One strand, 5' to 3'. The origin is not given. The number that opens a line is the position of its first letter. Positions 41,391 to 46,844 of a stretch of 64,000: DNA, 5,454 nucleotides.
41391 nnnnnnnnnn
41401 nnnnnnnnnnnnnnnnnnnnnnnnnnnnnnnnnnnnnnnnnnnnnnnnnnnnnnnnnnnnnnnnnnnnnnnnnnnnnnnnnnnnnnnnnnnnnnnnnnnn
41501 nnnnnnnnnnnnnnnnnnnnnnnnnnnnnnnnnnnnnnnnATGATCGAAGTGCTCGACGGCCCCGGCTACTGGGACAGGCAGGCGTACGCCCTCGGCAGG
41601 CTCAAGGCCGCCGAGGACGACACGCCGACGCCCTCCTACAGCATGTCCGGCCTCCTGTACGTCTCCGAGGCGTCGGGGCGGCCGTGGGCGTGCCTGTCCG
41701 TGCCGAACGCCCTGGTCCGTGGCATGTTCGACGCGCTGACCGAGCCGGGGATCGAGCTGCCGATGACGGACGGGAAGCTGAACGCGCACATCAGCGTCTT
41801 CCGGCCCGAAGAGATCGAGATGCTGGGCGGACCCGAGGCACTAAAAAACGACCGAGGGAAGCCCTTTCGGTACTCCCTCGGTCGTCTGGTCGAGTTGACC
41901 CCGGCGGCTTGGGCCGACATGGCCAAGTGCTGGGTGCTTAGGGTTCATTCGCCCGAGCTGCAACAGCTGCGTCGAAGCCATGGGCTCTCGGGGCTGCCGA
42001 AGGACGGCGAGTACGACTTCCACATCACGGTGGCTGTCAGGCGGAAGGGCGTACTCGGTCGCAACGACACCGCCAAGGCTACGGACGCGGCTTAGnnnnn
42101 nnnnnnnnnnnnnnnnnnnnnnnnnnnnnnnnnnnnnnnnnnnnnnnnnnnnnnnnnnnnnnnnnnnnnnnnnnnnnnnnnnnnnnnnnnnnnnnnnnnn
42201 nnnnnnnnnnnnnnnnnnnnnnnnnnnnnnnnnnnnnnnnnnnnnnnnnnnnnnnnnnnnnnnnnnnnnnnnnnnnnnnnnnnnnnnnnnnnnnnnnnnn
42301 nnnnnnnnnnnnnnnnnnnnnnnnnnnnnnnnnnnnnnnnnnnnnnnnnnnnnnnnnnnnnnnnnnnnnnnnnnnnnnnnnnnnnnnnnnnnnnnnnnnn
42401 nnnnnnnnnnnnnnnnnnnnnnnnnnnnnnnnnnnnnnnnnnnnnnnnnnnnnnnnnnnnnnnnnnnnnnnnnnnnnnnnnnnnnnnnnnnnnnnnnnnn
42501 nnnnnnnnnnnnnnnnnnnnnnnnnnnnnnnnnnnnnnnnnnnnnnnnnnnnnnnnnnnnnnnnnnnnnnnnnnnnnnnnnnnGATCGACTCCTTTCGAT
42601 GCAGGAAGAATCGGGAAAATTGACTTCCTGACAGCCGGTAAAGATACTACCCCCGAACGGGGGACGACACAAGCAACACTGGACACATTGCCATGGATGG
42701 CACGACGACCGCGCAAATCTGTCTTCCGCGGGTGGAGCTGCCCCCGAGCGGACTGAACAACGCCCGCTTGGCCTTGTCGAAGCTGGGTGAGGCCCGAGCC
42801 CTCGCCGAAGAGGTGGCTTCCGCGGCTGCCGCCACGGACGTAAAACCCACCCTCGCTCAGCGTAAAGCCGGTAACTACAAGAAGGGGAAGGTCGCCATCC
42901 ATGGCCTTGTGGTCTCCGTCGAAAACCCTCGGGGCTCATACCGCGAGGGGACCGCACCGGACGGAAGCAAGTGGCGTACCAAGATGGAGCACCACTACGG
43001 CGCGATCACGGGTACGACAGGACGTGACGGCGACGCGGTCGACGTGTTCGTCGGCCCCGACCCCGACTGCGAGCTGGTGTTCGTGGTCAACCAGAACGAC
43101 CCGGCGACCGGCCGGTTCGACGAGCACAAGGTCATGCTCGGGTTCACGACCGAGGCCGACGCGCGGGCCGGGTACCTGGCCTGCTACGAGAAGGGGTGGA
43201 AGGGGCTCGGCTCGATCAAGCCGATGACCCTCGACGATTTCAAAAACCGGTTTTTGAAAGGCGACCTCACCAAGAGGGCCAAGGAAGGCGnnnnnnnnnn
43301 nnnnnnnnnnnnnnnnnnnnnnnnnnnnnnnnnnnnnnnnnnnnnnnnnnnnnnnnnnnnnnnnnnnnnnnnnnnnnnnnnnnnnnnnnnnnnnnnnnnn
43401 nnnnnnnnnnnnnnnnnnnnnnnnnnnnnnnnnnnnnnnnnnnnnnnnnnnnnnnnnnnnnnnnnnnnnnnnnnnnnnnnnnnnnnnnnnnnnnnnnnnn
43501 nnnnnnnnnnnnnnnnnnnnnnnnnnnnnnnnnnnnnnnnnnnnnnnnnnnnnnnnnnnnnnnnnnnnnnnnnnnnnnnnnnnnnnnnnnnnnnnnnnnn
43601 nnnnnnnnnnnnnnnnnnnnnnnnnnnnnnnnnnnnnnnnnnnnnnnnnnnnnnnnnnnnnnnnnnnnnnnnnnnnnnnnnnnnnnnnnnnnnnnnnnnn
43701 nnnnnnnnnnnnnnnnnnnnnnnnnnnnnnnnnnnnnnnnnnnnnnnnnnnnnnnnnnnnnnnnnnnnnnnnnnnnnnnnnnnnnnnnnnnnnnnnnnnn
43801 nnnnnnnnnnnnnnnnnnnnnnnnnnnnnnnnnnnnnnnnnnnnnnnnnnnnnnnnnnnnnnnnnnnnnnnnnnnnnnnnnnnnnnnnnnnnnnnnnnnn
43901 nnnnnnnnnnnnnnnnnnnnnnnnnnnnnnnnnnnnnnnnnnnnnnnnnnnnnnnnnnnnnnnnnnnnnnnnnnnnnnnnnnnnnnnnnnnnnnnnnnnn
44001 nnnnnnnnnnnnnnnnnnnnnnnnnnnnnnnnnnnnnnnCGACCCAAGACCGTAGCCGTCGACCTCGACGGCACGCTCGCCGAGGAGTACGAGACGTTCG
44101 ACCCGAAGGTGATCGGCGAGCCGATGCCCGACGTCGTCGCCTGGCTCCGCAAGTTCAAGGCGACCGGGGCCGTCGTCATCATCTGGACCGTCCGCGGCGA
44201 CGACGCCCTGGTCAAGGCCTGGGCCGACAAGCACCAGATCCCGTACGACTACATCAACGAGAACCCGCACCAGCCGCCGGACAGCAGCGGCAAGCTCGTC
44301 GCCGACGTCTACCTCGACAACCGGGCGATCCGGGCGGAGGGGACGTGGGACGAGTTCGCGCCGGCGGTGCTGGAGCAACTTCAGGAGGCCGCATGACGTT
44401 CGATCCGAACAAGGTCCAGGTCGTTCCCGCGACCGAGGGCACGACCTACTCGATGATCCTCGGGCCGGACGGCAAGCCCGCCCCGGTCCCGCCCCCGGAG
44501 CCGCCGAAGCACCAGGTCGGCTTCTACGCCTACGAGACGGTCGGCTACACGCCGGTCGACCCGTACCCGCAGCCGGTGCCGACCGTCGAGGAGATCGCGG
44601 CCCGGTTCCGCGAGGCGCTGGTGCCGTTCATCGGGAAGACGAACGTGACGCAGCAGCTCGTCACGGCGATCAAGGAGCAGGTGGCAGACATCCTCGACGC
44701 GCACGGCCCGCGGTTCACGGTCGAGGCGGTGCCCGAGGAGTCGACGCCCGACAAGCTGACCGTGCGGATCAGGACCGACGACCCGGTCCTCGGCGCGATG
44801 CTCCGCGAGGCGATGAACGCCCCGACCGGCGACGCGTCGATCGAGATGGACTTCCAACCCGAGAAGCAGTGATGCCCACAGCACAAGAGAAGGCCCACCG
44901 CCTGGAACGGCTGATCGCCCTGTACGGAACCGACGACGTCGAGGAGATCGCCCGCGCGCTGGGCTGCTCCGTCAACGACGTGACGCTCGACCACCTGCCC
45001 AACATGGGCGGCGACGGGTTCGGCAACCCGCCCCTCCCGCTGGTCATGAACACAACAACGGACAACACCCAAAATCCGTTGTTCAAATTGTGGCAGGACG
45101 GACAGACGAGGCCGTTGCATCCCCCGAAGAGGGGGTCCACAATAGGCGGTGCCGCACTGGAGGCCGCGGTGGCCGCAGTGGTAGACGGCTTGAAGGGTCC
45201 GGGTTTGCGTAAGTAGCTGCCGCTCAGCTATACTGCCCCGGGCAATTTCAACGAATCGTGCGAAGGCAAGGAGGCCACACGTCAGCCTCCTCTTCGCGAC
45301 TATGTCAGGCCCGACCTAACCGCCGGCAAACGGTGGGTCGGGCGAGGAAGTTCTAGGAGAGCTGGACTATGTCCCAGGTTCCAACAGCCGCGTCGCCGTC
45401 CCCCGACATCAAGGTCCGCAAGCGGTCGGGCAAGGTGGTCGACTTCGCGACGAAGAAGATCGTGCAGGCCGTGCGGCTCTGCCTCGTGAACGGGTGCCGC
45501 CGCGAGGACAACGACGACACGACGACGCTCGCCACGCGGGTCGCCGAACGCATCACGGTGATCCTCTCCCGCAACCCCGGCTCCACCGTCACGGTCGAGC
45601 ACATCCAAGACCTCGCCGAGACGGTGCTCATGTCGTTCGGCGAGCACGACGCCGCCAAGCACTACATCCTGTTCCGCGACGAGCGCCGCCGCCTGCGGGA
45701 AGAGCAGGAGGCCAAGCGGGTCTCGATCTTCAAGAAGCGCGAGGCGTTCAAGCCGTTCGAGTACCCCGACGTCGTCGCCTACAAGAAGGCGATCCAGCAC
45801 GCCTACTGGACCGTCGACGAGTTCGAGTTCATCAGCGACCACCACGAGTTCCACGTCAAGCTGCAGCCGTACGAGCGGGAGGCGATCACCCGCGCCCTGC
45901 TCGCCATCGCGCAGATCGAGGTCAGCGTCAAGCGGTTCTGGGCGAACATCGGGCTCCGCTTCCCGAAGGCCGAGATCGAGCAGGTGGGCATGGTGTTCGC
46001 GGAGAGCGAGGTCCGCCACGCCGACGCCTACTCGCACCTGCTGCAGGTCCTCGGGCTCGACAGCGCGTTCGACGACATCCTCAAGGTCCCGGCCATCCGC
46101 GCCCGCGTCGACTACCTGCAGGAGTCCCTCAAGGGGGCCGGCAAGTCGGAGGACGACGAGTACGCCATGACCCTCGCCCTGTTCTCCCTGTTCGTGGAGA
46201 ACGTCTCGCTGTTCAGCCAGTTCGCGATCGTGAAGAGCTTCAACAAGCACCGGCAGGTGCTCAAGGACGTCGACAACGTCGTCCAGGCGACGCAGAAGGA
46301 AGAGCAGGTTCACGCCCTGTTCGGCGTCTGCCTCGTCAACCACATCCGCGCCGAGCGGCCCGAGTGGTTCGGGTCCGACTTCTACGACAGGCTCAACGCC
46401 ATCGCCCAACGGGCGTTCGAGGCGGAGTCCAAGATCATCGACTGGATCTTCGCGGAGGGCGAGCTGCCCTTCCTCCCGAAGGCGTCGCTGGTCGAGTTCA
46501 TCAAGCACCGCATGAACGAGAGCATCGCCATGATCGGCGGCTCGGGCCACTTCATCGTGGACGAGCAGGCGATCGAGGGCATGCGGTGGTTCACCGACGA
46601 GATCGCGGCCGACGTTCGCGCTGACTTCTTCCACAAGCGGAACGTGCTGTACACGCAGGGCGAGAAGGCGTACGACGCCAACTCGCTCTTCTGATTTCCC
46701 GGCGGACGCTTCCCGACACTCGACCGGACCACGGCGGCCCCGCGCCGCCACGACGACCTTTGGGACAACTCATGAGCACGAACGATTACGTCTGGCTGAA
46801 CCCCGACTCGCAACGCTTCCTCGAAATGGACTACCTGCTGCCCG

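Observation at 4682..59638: Twelve same-orientation copies of an AT-rich palindromic box (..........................) punctuate the gene array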

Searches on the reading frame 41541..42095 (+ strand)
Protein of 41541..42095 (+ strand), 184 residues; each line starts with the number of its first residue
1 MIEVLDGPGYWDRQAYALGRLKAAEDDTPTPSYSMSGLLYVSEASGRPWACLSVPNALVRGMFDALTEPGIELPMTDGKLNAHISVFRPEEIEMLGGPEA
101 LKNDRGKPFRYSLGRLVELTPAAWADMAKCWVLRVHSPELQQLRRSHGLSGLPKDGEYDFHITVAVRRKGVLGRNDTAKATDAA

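Call 21: search_protein_families(library=pfam, max_evalue=0.01, proteins=[window:41541-42095:+])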
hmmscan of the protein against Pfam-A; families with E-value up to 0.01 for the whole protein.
window:41541-42095:+ (184 aa): 1 family
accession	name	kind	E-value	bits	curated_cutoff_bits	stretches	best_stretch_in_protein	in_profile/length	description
PF22547.2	2H-SAK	-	5.3e-10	40.1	27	1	77-169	35-121/124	Swiss Army Knife, 2H phosphoesterase domain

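Call 78: find_related_loci(query=window:41541-42092:+, collection=viral_contigs, flank=10000)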
Query window:41541-42092:+ (184 aa) in viral_contigs; peptide patterns used: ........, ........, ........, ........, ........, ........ (x = any residue, [..] = any of these).
3 stretches matched a pattern, but none encodes a relative of the query by tblastn (E <= 1e-3).

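Call 81: find_related_loci(query=A3, collection=viral_contigs, flank=10000)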
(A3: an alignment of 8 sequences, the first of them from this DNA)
Query A3 (184 aa) in viral_contigs; peptide patterns used: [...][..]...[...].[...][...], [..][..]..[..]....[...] (x = any residue, [..] = any of these).
130 stretches matched a pattern; 99 encode a relative of the query (tblastn E <= 1e-3); the best 80 are kept; 80 distinct loci.
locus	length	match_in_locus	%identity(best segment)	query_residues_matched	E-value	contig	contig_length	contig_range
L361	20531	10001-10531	62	5-184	2e-74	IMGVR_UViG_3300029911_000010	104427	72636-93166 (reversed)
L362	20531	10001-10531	60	1-179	5e-68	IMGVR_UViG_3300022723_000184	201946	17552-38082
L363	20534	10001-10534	51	1-180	1e-55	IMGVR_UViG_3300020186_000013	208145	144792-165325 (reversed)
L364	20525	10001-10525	51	8-180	5e-53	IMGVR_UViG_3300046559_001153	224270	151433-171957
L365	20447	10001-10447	54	32-182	4e-50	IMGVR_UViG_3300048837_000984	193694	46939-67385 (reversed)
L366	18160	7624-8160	51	5-182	4e-49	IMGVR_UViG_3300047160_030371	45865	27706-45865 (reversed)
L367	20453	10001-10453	53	28-181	4e-48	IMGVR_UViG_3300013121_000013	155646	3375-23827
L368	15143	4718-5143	55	33-179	6e-48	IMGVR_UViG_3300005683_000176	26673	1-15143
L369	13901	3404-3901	50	14-180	3e-48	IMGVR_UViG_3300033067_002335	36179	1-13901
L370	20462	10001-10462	50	30-181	5e-47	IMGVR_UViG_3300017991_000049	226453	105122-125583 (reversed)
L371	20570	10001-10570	49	1-183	6e-47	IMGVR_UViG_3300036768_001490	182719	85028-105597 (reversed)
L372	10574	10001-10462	50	30-181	1e-46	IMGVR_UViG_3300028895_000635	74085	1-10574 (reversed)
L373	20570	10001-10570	49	1-183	6e-47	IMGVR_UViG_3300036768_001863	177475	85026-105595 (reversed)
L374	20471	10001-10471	52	23-180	9e-46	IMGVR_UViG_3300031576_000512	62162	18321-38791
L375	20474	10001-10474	49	19-181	6e-45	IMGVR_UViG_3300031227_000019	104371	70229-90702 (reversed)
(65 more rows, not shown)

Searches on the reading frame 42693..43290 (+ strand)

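Call 54: search_protein_families(library=pfam, max_evalue=0.01, proteins=[window:42693-43290:+])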
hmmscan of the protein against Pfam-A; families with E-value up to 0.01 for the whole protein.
window:42693-43290:+ (199 aa): 1 family
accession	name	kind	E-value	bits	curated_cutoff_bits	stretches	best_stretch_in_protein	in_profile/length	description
PF18823.6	InPase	-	1e-55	187.7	26.8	1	55-185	2-132/135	Inorganic Pyrophosphatase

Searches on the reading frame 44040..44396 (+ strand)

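Call 54: search_protein_families(library=pfam, max_evalue=0.01, proteins=[window:44040-44396:+])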
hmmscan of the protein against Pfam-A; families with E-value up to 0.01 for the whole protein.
window:44040-44396:+ (118 aa): 2 families
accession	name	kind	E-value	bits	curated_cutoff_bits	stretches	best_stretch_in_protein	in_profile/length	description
PF25109.1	HAD_PNKP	-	0.00091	19.8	27.6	1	2-67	1-80/143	Polynucleotide kinase PNKP phosphatase domain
PF00578.27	AhpC-TSA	-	0.0054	17.1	26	0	29-75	45-90/124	AhpC/TSA family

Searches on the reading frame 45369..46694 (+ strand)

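Call 10: search_protein_families(library=phrogs, proteins=[window:45369-46694:+])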
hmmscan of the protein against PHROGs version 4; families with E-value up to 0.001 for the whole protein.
window:45369-46694:+ (441 aa): 3 families
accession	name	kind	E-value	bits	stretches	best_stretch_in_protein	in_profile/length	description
phrog_86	-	DNA, RNA and nucleotide metabolism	9.4e-57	193.8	1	108-433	52-389/504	ribonucleoside diphosphate reductase small subunit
phrog_30939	-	DNA, RNA and nucleotide metabolism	5.9e-11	42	1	135-434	27-325/977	ribonucleotide reductase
phrog_487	-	moron, auxiliary metabolic gene and host takeover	6.1e-11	42.2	1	14-114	4-103/718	NrdD-like anaerobic ribonucleotide reductase large subunit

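Call 72: search_protein_families(library=pfam, max_evalue=0.01, proteins=[window:45369-46694:+])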
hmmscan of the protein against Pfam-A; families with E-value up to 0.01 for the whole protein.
window:45369-46694:+ (441 aa): 2 families
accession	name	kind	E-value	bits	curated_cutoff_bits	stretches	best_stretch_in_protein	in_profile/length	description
PF00268.27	Ribonuc_red_sm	-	1.2e-47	163.1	33.6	1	127-397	4-276/281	Ribonucleotide reductase, small chain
PF03477.21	ATP-cone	-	1.8e-15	57.7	25.8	1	14-107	1-87/88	ATP cone domain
